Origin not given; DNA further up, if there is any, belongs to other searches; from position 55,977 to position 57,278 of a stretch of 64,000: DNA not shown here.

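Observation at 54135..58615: DHAP-shunt-like salvage cluster: phosphorylase, MtnA-like isomerase, SCP2-fused class II aldolase and aldehyde dehydrogenase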

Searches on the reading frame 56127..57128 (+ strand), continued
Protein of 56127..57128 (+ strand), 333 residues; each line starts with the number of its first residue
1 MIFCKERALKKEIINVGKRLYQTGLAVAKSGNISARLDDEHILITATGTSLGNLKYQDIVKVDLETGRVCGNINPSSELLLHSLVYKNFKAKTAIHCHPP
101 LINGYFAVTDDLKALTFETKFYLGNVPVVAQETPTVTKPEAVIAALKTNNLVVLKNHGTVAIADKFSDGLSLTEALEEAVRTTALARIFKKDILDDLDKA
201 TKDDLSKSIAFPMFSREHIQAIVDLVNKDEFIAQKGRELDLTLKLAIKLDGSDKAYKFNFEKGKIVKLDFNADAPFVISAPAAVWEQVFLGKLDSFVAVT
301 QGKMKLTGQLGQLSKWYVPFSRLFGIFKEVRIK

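Call 51: fold_search(model_id=the predicted structure, library=pdb)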
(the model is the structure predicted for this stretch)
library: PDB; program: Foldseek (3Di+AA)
matches with E <= 10: 508; with E <= 0.001: 122
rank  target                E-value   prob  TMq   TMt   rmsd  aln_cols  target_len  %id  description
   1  6vop                  2.1e-15  1.00  0.50  0.79   2.2       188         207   27  Crystal structure of YgbL, a putative aldolase/epimerase/decarboxylase from Escherichia coli (released 2020-02-19)
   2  6voq                  1.0e-14  1.00  0.51  0.79   2.1       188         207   28  Crystal structure of YgbL, a putative aldolase/epimerase/decarboxylase from Klebsiella pneumoniae (released 2020-02-19)
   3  1e49                  2.0e-14  1.00  0.50  0.78   2.4       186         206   26  L-Fuculose 1-Phosphate Aldolase from Escherichia coli Mutant N29L/S71A (released 2000-11-06)
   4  4c24                  5.0e-14  1.00  0.50  0.77   2.2       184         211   27  L-fuculose 1-phosphate aldolase (released 2013-12-11)
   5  7x78                  5.3e-14  1.00  0.49  0.78   2.4       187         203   26  L-fuculose 1-phosphate aldolase (released 2022-04-13)
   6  2opi_A                5.7e-14  1.00  0.50  0.79   1.9       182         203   22  Crystal Structure of L-fuculose-1-phosphate aldolase from Bacteroides thetaiotaomicron (released 2007-02-27)
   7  2opi_B                6.0e-14  1.00  0.49  0.77   1.9       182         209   22  Crystal Structure of L-fuculose-1-phosphate aldolase from Bacteroides thetaiotaomicron (released 2007-02-27)
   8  2fk5_B                6.4e-14  1.00  0.50  0.84   2.5       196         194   28  Crystal structure of l-fuculose-1-phosphate aldolase from Thermus thermophilus HB8 (released 2007-01-04)
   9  4c25                  7.2e-14  1.00  0.50  0.77   2.2       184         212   27  L-fuculose 1-phosphate aldolase (released 2013-12-18)
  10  1e4c                  7.7e-14  1.00  0.50  0.79   2.3       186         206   26  L-Fuculose 1-Phosphate Aldolase from Escherichia coli Mutant S71Q (released 2000-11-06)
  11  2flf_C                7.7e-14  1.00  0.49  0.83   3.0       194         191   29  Crystal structure of l-fuculose-1-phosphate aldolase from Thermus Thermophilus HB8 (released 2007-01-09)
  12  1jdi_A                9.8e-14  1.00  0.49  0.71   3.2       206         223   21  CRYSTAL STRUCTURE OF L-RIBULOSE-5-PHOSPHATE 4-EPIMERASE (released 2002-01-23)
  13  1dzz                  1.1e-13  1.00  0.50  0.78   2.2       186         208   27  L-Fuculose-1-Phosphate Aldolase from Escherichia coli Mutant Y113F (released 2000-06-02)
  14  1dzv                  1.1e-13  1.00  0.50  0.78   2.2       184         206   27  L-Fuculose-1-Phosphate Aldolase from Escherichia coli Mutant Y113F/Y209F (released 2000-06-02)
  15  6btd                  1.2e-13  1.00  0.49  0.79   2.0       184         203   25  Crystal structure of deoxyribose-phosphate aldolase from Bacillus Thuringiensis involved in dispatching the ubiquitous r (released 2018-07-04)
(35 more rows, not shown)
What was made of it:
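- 56127..56696 (+): Class II (metal-dependent, DHAP-type) aldolase domain of the fusion protein, residues 1-190. Foldseek matches YgbL, FucA and DrdA with TM(target) 0.77-0.84 (call 51).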

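Call 67: find_related_loci(query=P0131, collection=metagenome_contigs, flank=10000)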
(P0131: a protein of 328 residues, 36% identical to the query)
Query P0131 (328 aa) in metagenome_contigs; peptide patterns used: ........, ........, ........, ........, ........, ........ (x = any residue, [..] = any of these).
378 stretches matched a pattern; 10 encode a relative of the query (tblastn E <= 1e-3); 10 distinct loci.
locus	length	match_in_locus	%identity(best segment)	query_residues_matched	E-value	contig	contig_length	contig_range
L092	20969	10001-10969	38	5-327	1e-71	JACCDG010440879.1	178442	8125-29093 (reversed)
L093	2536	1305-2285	38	1-327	7e-71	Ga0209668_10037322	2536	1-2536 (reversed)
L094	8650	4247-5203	37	9-327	2e-67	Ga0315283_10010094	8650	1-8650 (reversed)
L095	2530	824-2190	36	3-327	2e-65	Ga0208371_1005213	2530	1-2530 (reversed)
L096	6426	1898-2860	36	2-327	2e-64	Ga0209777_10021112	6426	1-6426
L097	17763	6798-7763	37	8-327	4e-62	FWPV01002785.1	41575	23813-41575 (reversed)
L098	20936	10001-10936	34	15-327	2e-58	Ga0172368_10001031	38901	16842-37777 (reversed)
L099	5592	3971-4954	35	1-327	6e-57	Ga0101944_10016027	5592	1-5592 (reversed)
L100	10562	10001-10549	37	5-187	1e-23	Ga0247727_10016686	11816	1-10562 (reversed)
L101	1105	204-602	35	20-161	7e-12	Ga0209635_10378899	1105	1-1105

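Call 70: search_protein_families(library=pfam, proteins=[L098:2586-4937:+, L098:4986-6038:+, L098:6032-7414:+, L098:7562-8611:+, L098:8983-9900:+, L098:10965-12467:+, L098:12945-13958:+, L098:14044-14994:+, L098:15356-17002:-, L098:18356-19279:+], max_evalue=0.0001)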
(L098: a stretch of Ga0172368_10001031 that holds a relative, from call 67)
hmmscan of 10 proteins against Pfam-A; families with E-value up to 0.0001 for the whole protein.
L098:2586-4937:+ (783 aa): 1 family
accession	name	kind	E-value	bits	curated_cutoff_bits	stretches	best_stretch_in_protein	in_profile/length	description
PF03176.21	MMPL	-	3.3e-35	122.1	20.5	2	439-765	3-298/333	MMPL family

L098:4986-6038:+ (350 aa): 2 families
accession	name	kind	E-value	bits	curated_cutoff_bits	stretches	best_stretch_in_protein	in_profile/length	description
PF17131.11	LolA_like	-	1.8e-33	116.2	30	1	151-347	4-184/184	Outer membrane lipoprotein-sorting protein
PF07044.18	DUF1329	-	8.7e-18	65.2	23.1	2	241-344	256-366/368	Protein of unknown function (DUF1329)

L098:6032-7414:+ (460 aa): 1 family
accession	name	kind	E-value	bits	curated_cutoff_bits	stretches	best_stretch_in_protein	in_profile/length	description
PF06980.17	DUF1302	-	3.9e-10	39.8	23.2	1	59-315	80-366/541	Protein of unknown function (DUF1302)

L098:7562-8611:+ (349 aa): 3 families
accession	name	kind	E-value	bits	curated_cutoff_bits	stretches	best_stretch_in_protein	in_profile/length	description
PF08240.17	ADH_N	-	3.5e-27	95.1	23.5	1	29-130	1-98/104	Alcohol dehydrogenase GroES-like domain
PF00107.32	ADH_zinc_N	-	3.6e-22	79.1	31.8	1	180-307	3-127/129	Zinc-binding dehydrogenase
PF16912.11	Glu_dehyd_C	-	2.7e-06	27.5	34.9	1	162-345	26-209/211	Glucose dehydrogenase C-terminus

L098:8983-9900:+ (305 aa): 1 family
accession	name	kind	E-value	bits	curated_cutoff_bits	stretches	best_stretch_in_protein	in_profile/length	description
PF01791.15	DeoC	-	6.4e-17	62.4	23.8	1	49-257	1-229/229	DeoC/LacD family aldolase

L098:10965-12467:+ (500 aa): 2 families
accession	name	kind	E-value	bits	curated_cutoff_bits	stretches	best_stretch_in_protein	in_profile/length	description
PF00501.34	AMP-binding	-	7e-87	292.2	29.9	1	8-365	2-384/384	AMP-binding enzyme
PF13193.12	AMP-binding_C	-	1.9e-21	77.2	24.5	1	415-490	1-76/76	AMP-binding enzyme C-terminal domain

L098:12945-13958:+ (337 aa): 1 family
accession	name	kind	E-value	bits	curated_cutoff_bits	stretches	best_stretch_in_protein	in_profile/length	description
PF03279.18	Lip_A_acyltrans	-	4.9e-45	154.4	22.3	1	21-306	16-295/295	Bacterial lipid A biosynthesis acyltransferase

L098:14044-14994:+ (316 aa): 2 families
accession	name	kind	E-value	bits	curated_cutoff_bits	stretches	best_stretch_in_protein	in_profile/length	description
PF00990.26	GGDEF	-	5.3e-46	156.8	23.8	1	154-312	2-161/161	Diguanylate cyclase, GGDEF domain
PF00072.30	Response_reg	-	3.8e-29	101.5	30.2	1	21-130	1-110/111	Response regulator receiver domain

L098:15356-17002:- (548 aa): 2 families
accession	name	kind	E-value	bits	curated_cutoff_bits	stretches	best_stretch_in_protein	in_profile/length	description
PF02540.23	NAD_synthase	-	5.6e-75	252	21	1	276-523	3-242/242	NAD synthase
PF00795.27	CN_hydrolase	-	1.4e-23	84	23.2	1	2-253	1-243/256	Carbon-nitrogen hydrolase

L098:18356-19279:+ (307 aa): 7 families
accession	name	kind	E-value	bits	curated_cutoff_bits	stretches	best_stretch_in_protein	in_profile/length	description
PF00515.34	TPR_1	-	2.9e-15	55.8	27.8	1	207-239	1-33/34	Tetratricopeptide repeat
PF13181.12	TPR_8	-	3.3e-12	46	25.7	1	207-239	1-33/34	Tetratricopeptide repeat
PF13424.12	TPR_12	-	3.4e-12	46.8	30.1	1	207-270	3-74/77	Tetratricopeptide repeat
PF07719.23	TPR_2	-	1.5e-11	43.9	27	1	207-239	1-33/34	Tetratricopeptide repeat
PF13414.12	TPR_11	-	1.8e-11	44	26.8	1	219-254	6-41/42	TPR repeat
PF13431.12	TPR_17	-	5.3e-06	26.7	24.4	0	230-261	2-33/34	Tetratricopeptide repeat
PF13432.12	TPR_16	-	7.6e-05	23.5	32.7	0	206-239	30-63/65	Tetratricopeptide repeat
